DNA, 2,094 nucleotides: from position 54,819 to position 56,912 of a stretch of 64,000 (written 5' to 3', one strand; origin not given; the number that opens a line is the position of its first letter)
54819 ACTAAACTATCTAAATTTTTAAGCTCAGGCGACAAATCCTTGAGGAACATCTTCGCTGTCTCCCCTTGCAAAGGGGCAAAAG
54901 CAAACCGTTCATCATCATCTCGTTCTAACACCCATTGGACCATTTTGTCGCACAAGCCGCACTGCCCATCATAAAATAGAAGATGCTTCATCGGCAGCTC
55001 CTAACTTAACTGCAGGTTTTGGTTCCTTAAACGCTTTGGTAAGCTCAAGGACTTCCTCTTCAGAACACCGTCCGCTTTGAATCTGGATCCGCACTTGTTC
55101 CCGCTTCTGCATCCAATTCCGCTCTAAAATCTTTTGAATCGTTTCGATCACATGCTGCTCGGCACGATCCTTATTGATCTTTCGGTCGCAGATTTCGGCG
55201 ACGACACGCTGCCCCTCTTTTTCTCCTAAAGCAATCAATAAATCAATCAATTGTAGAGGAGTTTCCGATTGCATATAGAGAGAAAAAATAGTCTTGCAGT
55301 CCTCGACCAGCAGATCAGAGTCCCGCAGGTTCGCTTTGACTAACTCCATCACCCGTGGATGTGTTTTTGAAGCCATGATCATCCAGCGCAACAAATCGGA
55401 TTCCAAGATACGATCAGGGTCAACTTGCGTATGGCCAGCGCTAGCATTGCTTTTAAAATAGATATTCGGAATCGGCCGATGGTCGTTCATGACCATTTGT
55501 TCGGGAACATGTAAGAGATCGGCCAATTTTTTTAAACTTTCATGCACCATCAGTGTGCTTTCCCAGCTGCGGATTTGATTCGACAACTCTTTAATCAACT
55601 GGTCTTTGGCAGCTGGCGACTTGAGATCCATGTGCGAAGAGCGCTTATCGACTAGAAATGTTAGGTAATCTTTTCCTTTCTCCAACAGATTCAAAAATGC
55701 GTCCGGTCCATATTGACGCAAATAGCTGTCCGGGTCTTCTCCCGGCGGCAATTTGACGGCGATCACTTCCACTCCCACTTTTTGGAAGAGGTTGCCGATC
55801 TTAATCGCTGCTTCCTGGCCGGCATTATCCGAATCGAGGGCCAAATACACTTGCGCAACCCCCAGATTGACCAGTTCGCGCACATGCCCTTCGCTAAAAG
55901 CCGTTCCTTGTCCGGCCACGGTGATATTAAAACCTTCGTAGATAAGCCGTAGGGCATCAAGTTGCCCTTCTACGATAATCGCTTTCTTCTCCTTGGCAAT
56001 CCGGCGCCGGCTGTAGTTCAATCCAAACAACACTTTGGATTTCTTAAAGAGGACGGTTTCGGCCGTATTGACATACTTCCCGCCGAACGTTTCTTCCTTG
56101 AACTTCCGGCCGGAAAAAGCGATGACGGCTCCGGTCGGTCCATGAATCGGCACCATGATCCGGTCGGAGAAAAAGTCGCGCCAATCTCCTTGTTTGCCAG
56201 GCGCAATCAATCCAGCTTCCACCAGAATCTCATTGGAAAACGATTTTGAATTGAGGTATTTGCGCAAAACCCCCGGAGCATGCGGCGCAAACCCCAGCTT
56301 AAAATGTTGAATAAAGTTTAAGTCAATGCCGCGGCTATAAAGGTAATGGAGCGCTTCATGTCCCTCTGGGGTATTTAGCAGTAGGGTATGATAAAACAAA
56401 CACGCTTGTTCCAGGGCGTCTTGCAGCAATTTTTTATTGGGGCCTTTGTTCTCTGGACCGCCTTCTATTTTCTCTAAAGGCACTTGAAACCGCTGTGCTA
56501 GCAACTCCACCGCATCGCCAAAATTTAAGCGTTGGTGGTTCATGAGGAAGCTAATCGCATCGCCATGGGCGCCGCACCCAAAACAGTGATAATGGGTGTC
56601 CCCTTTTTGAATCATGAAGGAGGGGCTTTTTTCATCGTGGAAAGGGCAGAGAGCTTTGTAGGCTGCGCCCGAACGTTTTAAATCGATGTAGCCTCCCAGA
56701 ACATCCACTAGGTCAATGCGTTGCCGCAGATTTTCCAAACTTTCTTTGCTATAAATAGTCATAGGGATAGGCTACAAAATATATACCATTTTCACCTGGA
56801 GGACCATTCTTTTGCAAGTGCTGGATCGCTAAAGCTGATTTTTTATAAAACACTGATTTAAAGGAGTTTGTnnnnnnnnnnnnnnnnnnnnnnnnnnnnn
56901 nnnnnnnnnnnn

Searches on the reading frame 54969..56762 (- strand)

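Call 23: search_protein_families(library=pfam, proteins=[window:54969-56762:-], max_evalue=0.00001)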
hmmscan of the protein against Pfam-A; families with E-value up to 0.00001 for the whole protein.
window:54969-56762:- (597 aa): 6 families
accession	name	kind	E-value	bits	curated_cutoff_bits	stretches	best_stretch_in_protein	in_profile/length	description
PF08275.17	DNAG_N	-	7.6e-36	123.5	26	1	124-250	1-126/128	DNA primase catalytic core, N-terminal domain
PF01807.25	Zn_ribbon_DnaG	-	4.1e-35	120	24.9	1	5-97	2-94/98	CHC2 zinc finger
PF13155.12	Toprim_2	-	7.5e-15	55.5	22.1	1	262-348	1-88/88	Toprim-like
PF13662.12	Toprim_4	-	5e-11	43.1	25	1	260-333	2-83/85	Toprim domain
PF13362.12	Toprim_3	-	4.2e-10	40.4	27.2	1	261-354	2-95/95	Toprim domain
PF01751.28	Toprim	-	2.5e-07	31.2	23.1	1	261-327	2-81/96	Toprim domain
